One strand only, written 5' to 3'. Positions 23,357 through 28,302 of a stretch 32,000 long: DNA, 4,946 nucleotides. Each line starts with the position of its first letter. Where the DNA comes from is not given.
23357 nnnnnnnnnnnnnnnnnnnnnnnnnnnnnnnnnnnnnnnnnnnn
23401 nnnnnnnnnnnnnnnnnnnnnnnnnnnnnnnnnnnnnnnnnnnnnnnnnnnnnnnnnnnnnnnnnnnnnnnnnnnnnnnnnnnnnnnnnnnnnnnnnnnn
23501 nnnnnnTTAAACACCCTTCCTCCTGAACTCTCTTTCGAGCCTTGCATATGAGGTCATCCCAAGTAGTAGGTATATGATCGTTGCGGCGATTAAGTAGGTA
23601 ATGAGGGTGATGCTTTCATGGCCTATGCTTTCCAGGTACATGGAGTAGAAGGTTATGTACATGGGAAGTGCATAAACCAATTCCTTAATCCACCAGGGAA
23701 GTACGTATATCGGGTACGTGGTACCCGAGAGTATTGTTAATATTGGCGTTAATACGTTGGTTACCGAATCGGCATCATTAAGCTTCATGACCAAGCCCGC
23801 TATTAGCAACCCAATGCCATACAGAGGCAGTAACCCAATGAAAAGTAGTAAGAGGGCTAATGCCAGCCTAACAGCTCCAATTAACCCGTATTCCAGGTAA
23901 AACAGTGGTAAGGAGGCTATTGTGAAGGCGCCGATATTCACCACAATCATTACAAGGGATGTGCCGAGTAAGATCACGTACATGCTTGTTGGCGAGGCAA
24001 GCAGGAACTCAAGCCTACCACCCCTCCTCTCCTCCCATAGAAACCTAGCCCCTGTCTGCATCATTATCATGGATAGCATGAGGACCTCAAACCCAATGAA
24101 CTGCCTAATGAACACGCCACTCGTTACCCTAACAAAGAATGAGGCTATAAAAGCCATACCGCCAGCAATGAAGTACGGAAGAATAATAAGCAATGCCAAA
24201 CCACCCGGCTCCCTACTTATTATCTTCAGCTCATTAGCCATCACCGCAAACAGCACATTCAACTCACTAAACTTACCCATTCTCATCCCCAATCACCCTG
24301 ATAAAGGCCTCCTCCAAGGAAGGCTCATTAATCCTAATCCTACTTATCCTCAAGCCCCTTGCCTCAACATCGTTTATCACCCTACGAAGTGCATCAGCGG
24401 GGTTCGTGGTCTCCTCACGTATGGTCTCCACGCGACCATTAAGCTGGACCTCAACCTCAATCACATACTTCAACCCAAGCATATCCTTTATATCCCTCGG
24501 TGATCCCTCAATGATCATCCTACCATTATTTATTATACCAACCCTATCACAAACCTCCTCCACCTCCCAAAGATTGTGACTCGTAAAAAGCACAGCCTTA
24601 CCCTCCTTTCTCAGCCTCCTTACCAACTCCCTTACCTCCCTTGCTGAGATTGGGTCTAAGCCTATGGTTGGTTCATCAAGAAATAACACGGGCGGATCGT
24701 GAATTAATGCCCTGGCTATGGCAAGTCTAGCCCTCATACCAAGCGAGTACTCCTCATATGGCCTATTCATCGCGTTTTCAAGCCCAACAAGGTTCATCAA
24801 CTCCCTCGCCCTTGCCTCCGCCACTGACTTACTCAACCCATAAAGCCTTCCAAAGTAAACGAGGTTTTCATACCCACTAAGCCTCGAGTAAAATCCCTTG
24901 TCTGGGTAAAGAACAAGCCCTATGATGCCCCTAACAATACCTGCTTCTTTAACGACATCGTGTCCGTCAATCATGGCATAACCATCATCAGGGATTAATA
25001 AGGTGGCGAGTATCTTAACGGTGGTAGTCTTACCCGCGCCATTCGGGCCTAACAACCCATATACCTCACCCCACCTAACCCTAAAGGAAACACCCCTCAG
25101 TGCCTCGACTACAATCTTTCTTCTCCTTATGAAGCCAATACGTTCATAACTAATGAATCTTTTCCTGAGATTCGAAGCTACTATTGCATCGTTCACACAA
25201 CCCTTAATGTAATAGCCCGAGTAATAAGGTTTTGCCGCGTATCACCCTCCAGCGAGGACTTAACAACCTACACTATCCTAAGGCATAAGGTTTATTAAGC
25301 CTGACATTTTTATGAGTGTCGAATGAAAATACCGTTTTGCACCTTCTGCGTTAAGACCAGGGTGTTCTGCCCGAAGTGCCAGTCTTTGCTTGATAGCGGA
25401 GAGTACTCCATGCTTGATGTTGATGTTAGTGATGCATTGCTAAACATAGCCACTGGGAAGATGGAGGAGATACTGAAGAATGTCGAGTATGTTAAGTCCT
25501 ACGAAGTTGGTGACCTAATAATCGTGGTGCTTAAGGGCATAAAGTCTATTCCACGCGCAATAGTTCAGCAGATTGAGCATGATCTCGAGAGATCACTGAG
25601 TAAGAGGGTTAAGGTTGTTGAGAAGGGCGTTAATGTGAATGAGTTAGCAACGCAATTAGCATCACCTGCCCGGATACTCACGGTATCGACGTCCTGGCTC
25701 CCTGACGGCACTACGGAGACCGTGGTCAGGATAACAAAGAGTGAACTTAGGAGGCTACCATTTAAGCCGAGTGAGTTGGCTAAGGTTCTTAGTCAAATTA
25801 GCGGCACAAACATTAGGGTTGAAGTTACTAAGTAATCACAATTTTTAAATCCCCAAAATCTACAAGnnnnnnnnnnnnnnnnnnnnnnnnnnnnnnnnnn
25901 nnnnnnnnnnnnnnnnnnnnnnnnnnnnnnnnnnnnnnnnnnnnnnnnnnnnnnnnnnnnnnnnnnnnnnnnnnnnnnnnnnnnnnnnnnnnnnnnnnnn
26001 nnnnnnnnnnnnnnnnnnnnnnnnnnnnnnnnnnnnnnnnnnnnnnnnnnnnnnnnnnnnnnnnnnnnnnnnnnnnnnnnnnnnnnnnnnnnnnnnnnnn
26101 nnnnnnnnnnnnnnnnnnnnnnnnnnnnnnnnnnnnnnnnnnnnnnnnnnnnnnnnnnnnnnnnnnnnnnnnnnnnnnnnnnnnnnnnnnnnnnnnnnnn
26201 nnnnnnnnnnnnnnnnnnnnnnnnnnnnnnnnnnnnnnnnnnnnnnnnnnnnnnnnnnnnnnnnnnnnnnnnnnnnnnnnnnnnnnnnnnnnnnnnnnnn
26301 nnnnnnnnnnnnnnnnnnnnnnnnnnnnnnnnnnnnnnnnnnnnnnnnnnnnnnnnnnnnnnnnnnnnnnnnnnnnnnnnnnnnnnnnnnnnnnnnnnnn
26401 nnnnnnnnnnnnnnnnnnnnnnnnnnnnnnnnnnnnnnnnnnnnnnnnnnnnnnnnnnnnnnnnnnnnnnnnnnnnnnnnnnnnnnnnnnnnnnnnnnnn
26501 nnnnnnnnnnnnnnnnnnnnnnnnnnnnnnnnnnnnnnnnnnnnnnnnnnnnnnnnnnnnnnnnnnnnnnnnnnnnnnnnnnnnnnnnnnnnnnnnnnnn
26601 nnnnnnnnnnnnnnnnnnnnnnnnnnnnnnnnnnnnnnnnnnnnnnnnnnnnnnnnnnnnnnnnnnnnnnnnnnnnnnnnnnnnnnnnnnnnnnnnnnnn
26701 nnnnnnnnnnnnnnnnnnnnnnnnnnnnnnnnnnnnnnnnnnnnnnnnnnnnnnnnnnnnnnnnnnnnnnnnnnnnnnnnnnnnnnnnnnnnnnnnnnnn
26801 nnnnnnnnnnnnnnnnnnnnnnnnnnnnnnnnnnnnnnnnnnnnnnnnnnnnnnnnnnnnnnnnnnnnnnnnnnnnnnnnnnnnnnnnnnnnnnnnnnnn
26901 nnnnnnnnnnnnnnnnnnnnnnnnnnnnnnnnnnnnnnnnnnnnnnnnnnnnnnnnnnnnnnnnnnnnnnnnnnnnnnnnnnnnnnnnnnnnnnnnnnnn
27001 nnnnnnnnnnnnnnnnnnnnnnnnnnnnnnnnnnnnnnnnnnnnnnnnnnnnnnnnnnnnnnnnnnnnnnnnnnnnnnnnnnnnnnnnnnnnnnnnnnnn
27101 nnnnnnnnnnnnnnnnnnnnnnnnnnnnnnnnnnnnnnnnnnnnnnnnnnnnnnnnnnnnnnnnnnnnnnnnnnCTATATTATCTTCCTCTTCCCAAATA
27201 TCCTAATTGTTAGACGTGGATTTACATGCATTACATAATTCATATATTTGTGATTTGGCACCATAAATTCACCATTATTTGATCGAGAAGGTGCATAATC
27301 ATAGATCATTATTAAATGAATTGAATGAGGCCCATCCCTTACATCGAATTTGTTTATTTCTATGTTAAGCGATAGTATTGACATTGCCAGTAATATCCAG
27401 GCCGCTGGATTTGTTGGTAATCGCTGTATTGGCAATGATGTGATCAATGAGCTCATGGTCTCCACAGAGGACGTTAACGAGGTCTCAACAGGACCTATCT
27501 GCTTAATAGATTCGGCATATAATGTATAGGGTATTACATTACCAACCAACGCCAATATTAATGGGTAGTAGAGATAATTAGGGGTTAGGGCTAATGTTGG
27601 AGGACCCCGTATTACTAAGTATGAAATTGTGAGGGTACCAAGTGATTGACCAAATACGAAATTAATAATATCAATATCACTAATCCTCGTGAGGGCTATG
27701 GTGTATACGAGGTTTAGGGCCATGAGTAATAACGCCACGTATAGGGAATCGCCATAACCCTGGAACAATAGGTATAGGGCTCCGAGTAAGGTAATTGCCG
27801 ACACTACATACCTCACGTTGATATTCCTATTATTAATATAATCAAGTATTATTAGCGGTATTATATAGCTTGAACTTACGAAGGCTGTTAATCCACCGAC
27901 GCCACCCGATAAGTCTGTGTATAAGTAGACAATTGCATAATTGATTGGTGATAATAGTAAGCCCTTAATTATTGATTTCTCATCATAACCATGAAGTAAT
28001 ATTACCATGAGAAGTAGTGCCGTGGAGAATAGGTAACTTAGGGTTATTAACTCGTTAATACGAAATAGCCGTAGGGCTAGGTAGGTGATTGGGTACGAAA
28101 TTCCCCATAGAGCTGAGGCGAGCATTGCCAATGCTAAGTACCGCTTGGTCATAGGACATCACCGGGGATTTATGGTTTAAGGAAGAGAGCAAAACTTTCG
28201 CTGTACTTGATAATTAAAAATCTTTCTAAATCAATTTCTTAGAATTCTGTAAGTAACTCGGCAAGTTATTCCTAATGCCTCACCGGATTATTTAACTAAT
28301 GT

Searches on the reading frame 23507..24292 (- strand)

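Call 60: search_protein_families(library=pfam, proteins=[window:23507-24292:-], max_evalue=0.00001)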
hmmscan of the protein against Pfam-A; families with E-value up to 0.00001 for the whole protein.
window:23507-24292:- (261 aa): 1 family
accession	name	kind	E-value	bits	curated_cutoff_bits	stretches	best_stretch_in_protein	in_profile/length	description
PF01061.29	ABC2_membrane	-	7.6e-12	45.7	26.9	1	14-218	3-206/211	ABC-2 type transporter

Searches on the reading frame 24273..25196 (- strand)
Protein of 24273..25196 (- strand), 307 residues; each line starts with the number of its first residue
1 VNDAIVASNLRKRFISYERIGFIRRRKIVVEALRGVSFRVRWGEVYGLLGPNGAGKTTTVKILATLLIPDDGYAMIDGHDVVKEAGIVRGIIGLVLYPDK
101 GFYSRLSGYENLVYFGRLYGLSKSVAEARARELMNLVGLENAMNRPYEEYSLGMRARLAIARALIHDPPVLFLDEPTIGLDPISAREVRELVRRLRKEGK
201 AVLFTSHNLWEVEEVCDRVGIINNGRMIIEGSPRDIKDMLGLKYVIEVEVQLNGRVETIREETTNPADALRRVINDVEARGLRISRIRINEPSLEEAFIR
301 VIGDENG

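Call 60: search_protein_families(library=pfam, proteins=[window:24273-25196:-], max_evalue=0.00001)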
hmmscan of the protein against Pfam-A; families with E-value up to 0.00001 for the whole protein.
window:24273-25196:- (307 aa): 2 families
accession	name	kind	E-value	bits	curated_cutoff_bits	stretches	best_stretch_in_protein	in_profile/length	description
PF00005.33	ABC_tran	-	2.8e-28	99.6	25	1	33-177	1-136/137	ABC transporter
PF13304.12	AAA_21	-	3.2e-15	57.4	27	1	136-209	224-300/304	AAA domain, putative AbiEii toxin, Type IV TA system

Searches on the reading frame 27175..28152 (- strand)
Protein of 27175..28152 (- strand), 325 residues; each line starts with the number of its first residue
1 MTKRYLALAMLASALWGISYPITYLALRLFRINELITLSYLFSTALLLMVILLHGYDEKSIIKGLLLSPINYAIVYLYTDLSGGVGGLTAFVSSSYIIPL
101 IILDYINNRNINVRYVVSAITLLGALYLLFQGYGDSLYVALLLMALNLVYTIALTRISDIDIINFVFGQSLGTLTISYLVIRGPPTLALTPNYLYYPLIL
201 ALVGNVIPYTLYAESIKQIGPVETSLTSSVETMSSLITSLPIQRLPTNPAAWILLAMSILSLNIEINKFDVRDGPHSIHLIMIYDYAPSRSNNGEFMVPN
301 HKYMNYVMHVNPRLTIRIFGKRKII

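Call 60: search_protein_families(library=pfam, proteins=[window:27175-28152:-], max_evalue=0.00001)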
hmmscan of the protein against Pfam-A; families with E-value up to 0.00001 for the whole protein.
window:27175-28152:- (325 aa): 1 family
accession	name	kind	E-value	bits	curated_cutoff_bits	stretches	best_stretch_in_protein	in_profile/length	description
PF00892.27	EamA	-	2.7e-09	37.8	28.2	1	143-262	10-130/135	EamA-like transporter family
